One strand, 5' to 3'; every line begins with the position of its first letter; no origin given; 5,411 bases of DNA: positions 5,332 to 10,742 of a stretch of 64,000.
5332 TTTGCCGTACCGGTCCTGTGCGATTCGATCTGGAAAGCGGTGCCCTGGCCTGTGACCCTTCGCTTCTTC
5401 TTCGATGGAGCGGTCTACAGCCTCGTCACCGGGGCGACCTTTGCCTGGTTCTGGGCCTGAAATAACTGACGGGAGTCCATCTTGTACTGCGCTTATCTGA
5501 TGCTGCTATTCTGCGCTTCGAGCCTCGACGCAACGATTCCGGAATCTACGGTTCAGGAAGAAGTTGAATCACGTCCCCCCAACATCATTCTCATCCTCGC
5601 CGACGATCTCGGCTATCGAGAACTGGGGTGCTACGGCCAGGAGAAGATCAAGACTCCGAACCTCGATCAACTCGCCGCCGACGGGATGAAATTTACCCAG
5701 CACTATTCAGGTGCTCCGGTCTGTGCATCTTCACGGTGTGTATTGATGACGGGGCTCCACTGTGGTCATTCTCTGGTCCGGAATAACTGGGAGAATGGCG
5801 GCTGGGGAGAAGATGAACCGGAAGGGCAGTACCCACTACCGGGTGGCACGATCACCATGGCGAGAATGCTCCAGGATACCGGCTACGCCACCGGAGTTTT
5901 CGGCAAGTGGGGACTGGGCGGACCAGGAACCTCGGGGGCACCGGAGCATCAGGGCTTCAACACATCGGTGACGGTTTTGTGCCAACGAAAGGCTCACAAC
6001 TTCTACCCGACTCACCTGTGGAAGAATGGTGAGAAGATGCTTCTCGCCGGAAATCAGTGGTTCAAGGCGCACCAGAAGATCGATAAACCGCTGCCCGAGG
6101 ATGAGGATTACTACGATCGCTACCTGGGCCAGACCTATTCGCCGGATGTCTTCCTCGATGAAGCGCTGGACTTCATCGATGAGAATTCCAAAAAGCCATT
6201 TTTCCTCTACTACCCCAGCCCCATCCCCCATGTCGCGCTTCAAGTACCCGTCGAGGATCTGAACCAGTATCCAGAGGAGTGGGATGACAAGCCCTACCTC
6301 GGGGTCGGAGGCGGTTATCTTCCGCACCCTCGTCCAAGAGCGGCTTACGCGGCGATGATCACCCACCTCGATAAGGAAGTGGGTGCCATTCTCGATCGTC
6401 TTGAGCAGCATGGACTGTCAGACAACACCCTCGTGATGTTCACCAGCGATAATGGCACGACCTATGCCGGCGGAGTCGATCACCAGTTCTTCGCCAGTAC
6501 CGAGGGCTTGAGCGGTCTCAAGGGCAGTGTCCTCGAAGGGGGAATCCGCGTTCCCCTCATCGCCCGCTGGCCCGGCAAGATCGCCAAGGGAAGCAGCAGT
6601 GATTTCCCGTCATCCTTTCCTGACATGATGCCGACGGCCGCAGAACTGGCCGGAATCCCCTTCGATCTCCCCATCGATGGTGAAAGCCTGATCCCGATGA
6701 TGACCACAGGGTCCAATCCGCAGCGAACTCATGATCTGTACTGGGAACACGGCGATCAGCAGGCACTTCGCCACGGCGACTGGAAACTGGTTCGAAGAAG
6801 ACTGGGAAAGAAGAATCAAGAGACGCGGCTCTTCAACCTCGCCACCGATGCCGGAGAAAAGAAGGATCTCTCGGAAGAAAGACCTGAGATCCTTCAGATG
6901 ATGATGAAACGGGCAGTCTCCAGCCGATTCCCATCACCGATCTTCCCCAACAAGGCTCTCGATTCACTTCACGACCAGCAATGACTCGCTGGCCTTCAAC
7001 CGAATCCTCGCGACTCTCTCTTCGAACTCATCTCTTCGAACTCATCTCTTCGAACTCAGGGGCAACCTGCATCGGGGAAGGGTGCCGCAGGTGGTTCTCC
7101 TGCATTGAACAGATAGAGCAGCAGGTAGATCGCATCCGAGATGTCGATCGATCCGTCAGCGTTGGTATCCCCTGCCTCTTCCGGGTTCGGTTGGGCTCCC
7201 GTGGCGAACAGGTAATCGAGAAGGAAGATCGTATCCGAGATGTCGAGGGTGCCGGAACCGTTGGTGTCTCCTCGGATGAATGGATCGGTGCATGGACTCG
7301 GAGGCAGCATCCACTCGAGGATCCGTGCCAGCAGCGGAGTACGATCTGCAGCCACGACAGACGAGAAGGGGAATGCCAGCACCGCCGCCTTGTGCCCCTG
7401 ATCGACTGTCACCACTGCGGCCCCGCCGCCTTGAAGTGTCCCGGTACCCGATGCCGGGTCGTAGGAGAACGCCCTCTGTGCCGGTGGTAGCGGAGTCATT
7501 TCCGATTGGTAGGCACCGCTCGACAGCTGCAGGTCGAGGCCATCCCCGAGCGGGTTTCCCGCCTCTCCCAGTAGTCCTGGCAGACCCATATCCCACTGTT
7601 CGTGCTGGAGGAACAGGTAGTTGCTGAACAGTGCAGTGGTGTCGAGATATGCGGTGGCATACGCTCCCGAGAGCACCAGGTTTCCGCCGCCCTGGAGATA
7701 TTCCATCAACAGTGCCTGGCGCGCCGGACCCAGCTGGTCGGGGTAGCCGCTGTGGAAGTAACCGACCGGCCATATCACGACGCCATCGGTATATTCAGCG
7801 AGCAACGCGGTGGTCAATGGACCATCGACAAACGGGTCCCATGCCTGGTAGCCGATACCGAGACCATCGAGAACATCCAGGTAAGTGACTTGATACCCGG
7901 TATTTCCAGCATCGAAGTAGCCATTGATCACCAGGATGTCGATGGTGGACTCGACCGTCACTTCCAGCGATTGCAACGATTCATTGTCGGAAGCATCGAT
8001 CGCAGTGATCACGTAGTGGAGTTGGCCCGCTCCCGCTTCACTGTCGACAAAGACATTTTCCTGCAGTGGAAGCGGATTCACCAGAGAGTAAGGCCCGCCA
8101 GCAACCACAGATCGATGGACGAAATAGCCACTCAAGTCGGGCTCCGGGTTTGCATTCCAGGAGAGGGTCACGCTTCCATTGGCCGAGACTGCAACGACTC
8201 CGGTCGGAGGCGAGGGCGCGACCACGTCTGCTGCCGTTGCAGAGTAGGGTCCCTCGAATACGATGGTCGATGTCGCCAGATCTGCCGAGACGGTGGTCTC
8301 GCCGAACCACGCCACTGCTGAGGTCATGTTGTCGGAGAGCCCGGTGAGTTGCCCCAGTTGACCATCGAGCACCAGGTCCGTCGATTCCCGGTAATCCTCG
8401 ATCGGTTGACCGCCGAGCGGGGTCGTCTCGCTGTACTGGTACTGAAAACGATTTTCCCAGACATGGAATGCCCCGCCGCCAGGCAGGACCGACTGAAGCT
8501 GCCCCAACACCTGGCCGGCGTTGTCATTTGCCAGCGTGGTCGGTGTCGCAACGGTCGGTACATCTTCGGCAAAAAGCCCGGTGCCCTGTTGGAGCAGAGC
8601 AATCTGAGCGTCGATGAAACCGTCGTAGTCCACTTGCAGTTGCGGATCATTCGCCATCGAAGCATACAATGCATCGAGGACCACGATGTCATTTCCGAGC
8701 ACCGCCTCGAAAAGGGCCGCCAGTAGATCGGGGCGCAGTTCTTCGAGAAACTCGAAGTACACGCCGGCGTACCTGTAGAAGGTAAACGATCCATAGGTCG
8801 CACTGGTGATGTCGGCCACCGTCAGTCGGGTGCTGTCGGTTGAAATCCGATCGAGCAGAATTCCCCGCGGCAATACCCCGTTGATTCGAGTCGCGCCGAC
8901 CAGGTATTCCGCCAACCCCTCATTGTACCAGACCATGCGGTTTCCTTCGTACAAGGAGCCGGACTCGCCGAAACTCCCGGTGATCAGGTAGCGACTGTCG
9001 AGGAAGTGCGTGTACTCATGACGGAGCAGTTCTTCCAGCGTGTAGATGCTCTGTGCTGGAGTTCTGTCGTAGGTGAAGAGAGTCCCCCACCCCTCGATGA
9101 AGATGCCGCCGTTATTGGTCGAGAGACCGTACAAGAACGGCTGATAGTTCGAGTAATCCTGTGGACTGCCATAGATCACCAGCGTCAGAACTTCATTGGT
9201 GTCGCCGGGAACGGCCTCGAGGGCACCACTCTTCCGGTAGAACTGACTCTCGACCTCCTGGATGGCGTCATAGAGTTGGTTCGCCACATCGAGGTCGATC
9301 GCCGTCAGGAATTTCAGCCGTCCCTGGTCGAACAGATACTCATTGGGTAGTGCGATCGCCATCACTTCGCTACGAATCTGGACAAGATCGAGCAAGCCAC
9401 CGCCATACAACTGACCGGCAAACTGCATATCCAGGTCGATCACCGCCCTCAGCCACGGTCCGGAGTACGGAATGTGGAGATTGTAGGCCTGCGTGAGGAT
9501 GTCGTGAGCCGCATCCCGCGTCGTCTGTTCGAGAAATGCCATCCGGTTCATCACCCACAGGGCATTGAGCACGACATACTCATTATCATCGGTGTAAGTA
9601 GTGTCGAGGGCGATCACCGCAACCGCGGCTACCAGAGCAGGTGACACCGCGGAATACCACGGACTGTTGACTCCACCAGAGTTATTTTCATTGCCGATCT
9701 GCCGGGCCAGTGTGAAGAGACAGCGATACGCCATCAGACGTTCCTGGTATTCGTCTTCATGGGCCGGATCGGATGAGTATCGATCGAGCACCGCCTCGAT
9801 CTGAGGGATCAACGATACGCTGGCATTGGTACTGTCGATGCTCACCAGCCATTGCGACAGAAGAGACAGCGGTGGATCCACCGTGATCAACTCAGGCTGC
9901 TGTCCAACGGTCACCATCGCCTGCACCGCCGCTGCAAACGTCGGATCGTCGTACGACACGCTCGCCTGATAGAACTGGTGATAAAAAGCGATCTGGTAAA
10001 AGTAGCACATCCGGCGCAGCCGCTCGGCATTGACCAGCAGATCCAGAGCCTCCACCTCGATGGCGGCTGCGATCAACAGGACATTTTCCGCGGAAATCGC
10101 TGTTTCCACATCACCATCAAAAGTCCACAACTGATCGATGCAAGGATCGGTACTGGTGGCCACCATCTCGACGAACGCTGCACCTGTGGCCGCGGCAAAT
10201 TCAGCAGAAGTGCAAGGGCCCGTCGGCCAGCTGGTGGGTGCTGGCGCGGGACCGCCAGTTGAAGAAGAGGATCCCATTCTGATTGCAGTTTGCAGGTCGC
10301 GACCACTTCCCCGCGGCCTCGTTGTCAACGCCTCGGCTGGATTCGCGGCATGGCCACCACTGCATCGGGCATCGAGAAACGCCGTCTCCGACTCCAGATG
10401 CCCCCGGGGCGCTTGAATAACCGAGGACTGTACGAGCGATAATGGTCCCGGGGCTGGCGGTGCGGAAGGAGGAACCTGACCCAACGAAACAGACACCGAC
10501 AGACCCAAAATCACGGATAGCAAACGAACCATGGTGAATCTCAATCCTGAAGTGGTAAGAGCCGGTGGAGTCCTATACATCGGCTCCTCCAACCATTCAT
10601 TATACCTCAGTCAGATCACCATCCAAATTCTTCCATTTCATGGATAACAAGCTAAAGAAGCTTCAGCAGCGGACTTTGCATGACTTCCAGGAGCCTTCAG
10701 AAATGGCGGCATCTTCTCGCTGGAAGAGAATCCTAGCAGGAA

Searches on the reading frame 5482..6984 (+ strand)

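Call 27: search_protein_families(library=pfam, proteins=[window:5482-6984:+], max_evalue=0.00001)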
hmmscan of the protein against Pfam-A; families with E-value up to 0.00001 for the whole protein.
window:5482-6984:+ (500 aa): 3 families
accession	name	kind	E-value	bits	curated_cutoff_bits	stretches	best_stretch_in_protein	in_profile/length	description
PF00884.28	Sulfatase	-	5.8e-51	174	25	1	33-392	1-301/301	Sulfatase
PF16347.10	SGSH_C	-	3.7e-08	34.1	29.3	1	350-467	11-135/154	N-sulphoglucosamine sulphohydrolase, C-terminal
PF01663.27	Phosphodiest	-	1.5e-07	31.8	23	0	288-387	183-283/342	Type I phosphodiesterase / nucleotide pyrophosphatase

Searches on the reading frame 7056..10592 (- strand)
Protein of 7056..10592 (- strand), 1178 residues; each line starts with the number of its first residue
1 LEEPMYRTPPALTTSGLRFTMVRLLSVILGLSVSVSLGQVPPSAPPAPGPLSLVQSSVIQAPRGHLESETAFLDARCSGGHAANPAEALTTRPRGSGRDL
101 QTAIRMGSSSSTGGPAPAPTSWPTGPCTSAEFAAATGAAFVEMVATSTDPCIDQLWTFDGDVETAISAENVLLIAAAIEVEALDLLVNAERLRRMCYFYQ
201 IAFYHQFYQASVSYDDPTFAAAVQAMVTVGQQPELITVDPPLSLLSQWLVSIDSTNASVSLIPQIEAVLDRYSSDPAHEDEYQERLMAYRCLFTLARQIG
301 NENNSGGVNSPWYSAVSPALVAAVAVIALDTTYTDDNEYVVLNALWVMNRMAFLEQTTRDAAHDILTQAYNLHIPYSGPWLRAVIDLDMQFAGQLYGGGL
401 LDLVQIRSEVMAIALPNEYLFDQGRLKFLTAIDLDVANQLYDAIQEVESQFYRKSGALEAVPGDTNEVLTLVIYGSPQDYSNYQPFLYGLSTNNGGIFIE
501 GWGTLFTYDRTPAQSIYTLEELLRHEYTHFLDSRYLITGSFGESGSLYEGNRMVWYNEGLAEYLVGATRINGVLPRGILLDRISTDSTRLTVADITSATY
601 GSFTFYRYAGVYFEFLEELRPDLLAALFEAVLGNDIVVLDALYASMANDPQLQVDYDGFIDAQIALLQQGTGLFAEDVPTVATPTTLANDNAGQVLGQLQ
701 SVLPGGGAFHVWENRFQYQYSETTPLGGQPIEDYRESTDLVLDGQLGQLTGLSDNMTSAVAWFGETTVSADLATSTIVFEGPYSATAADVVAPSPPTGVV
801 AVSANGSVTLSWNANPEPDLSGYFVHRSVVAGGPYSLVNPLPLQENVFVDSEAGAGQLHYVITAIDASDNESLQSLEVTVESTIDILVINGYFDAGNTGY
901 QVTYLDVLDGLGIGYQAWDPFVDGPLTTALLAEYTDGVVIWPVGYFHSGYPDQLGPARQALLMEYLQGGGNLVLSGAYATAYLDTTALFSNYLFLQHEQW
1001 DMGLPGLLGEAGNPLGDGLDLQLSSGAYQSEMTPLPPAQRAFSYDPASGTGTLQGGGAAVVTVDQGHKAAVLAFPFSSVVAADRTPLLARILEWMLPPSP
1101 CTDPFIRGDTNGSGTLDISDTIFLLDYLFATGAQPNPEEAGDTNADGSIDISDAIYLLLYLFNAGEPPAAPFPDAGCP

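Call 27: search_protein_families(library=pfam, proteins=[window:7056-10592:-], max_evalue=0.00001)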
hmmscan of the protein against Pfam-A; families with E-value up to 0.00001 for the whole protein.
window:7056-10592:- (1178 aa): 2 families
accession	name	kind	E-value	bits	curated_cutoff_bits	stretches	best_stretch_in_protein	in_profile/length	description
PF01752.23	Peptidase_M9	-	1e-40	140.3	26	1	389-627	23-259/289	Collagenase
PF08453.16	Peptidase_M9_N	-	1.8e-12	47.9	23.9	1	127-284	1-163/183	Peptidase family M9 N-terminal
